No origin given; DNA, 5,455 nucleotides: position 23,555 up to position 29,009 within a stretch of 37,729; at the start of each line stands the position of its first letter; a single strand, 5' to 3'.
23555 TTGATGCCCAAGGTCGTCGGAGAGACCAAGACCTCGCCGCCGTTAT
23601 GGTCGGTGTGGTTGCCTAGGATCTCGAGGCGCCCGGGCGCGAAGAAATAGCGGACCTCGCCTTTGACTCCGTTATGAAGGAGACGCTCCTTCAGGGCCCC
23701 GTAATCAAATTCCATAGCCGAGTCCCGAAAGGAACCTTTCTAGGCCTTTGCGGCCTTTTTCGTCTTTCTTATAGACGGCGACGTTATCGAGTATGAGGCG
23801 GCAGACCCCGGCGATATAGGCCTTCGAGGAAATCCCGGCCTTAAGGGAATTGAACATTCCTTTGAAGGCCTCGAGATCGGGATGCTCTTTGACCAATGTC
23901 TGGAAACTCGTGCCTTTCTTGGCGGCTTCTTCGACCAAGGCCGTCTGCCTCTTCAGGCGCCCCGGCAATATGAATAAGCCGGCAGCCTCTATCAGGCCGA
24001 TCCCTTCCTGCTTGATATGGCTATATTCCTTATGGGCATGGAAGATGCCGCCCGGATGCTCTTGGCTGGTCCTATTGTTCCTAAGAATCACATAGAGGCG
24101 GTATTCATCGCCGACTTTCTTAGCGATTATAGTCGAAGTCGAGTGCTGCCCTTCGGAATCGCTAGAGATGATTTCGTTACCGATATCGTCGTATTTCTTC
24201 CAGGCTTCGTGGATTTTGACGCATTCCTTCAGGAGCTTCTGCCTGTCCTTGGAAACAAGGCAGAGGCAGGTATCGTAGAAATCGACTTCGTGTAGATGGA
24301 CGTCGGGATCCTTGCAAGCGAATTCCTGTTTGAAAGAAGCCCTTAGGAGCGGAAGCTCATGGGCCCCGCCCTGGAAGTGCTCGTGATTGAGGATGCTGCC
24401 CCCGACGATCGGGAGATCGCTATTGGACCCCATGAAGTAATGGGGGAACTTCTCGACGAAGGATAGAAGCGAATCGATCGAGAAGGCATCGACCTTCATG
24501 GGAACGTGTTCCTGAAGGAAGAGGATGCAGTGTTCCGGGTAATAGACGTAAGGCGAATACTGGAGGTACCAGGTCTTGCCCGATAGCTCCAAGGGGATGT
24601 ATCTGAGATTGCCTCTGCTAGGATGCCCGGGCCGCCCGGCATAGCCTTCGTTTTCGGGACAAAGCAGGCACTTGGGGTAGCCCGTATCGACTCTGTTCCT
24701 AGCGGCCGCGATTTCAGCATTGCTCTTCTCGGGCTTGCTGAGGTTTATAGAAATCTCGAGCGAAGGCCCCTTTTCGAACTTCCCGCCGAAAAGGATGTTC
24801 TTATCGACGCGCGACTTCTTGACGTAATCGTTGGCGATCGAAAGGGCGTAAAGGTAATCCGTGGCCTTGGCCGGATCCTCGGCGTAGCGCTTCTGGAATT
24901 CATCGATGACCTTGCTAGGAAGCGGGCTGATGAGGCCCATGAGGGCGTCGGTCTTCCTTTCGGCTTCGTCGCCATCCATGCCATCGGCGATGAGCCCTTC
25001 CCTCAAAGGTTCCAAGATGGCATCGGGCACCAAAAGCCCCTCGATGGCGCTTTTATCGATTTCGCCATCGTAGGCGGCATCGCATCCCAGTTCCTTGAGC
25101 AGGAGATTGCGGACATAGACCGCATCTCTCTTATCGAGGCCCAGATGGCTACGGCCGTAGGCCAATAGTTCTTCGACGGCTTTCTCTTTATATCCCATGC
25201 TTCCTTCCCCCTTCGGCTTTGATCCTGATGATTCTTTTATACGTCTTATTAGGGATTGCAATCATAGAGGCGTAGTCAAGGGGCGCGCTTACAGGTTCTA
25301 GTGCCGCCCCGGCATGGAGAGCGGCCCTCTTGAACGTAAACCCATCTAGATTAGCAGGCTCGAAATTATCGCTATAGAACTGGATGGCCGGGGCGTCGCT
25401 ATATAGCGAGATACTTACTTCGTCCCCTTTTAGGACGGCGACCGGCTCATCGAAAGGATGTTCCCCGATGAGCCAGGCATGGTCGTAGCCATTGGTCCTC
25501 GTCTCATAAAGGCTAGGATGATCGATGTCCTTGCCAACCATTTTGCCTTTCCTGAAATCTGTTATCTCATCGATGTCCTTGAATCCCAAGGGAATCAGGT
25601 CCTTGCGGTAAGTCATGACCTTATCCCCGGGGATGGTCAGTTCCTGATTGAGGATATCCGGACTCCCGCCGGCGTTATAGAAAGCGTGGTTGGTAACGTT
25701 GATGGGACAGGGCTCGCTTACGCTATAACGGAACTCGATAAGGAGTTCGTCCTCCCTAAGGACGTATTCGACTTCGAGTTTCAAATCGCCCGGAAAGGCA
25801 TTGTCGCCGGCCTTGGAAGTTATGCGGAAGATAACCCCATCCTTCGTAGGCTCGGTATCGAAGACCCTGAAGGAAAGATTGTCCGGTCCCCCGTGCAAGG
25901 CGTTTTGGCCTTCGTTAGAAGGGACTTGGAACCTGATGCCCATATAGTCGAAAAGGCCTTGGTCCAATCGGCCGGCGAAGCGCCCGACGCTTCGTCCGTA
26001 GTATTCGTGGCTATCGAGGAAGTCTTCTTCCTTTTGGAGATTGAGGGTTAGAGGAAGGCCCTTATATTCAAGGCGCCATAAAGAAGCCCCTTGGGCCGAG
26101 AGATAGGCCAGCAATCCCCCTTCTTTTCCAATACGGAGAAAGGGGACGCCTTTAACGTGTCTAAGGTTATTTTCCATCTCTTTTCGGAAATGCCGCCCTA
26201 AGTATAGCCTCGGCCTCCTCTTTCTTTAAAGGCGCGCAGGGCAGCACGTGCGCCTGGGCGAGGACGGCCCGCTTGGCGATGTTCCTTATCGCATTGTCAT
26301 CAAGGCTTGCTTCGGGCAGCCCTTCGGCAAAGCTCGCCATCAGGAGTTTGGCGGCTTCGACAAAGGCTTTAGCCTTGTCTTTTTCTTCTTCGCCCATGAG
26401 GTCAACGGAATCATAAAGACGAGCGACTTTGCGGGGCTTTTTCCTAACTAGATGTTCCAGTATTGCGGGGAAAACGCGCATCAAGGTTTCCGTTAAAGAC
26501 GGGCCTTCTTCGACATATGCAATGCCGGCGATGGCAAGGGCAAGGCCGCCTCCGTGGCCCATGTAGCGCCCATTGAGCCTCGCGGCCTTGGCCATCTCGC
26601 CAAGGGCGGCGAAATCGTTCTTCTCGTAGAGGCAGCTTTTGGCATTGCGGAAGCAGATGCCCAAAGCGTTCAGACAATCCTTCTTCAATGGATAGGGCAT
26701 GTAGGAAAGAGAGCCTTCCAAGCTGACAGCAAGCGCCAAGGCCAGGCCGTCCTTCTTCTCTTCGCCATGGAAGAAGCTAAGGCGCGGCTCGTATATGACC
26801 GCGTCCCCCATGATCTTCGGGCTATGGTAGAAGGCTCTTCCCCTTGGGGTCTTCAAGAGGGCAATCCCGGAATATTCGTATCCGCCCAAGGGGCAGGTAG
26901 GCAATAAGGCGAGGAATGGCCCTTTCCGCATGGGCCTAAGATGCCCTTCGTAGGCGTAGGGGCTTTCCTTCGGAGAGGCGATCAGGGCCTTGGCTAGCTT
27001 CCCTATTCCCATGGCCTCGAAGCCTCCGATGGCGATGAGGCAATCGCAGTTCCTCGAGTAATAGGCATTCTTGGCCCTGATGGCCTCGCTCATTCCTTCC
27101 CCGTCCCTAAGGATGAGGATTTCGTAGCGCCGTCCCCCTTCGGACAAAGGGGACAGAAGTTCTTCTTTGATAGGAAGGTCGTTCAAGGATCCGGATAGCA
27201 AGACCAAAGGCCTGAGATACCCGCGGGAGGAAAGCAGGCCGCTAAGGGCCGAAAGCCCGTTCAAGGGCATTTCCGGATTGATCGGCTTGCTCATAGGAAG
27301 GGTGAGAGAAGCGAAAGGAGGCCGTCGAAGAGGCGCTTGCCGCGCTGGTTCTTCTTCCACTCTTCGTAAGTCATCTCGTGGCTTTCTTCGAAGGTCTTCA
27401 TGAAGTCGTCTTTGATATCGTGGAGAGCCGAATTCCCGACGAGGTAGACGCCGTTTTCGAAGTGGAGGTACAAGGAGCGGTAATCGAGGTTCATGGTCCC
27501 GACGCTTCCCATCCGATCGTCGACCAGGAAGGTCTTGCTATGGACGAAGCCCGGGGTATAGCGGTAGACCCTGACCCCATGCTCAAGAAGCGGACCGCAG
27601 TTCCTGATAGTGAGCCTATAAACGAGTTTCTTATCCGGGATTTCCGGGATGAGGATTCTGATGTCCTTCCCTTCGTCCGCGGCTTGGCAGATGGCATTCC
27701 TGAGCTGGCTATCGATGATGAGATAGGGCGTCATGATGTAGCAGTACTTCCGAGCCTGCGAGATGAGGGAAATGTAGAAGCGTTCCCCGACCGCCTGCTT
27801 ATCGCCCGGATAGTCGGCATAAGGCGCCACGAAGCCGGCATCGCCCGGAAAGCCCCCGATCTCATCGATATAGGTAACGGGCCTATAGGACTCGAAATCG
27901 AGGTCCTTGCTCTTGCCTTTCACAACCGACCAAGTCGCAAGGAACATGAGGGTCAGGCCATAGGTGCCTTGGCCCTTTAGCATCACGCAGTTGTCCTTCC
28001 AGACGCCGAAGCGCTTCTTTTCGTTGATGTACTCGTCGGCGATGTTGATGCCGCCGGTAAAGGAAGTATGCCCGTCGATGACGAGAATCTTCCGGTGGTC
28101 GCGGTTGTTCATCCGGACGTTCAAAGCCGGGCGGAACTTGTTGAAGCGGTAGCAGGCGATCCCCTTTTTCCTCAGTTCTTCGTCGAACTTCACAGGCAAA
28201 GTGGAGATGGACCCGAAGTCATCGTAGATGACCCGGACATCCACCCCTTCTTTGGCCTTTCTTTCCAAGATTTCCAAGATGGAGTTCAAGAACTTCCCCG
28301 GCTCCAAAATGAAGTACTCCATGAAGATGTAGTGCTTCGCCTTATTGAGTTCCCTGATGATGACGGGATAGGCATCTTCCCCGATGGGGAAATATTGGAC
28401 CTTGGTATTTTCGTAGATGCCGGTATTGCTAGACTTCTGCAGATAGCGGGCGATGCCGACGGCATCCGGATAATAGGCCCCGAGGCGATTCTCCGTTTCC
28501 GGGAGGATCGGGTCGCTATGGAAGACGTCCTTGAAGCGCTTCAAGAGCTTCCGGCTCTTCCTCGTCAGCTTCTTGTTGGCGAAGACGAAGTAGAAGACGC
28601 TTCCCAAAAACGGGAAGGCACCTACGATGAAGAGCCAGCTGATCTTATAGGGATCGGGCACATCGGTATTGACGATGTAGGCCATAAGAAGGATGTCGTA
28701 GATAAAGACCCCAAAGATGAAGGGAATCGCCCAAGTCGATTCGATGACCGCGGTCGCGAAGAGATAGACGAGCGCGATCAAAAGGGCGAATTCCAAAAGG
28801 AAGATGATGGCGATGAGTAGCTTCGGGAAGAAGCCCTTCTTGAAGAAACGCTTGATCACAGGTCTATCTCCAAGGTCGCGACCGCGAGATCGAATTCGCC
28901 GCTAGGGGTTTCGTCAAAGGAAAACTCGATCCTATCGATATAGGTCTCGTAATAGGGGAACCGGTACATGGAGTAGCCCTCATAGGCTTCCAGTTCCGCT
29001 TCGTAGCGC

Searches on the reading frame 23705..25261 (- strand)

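Call 12: search_protein_families(library=pfam, proteins=[window:23705-25261:-], max_evalue=0.001)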
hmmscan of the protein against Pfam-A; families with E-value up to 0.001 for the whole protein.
window:23705-25261:- (518 aa): 2 families
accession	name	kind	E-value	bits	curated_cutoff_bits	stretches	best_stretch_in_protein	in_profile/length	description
PF01087.27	GalP_UDP_transf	-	1.9e-24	87.5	22.1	1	99-254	45-184/184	Galactose-1-phosphate uridyl transferase, N-terminal domain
PF02744.22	GalP_UDP_tr_C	-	3.5e-07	30.5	29.2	1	270-449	3-152/165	Galactose-1-phosphate uridyl transferase, C-terminal domain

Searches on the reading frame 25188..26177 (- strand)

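Call 12: search_protein_families(library=pfam, proteins=[window:25188-26177:-], max_evalue=0.001)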
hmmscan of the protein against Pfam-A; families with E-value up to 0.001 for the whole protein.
window:25188-26177:- (329 aa): 1 family
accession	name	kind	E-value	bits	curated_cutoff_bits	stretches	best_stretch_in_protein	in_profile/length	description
PF01263.26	Aldose_epim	-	1e-45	156.9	27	1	14-302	3-276/299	Aldose 1-epimerase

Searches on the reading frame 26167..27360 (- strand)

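Call 12: search_protein_families(library=pfam, proteins=[window:26167-27360:-], max_evalue=0.001)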
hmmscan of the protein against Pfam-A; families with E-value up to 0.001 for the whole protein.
window:26167-27360:- (397 aa): 2 families
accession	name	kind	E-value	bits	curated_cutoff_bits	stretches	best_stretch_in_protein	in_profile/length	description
PF00465.25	Fe-ADH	-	1.2e-09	38.4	31.3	1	36-192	11-168/168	Iron-containing alcohol dehydrogenase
PF25137.1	ADH_Fe_C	-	8.5e-06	26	27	1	229-391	29-194/194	Fe-containing alcohol dehydrogenase family, C-terminal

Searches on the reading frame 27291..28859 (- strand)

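Call 12: search_protein_families(library=pfam, proteins=[window:27291-28859:-], max_evalue=0.001)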
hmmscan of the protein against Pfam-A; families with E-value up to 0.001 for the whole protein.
window:27291-28859:- (522 aa): 3 families
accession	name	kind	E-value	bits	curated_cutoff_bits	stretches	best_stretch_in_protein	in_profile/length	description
PF13091.12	PLDc_2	-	2.6e-37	128.1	27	2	362-487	1-129/132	PLD-like domain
PF00614.28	PLDc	-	1.8e-14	53.4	21.9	2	250-277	1-28/28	Phospholipase D Active site motif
PF13396.11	PLDc_N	-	2.4e-05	24.7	23.3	1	55-93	3-40/42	Phospholipase_D-nuclease N-terminal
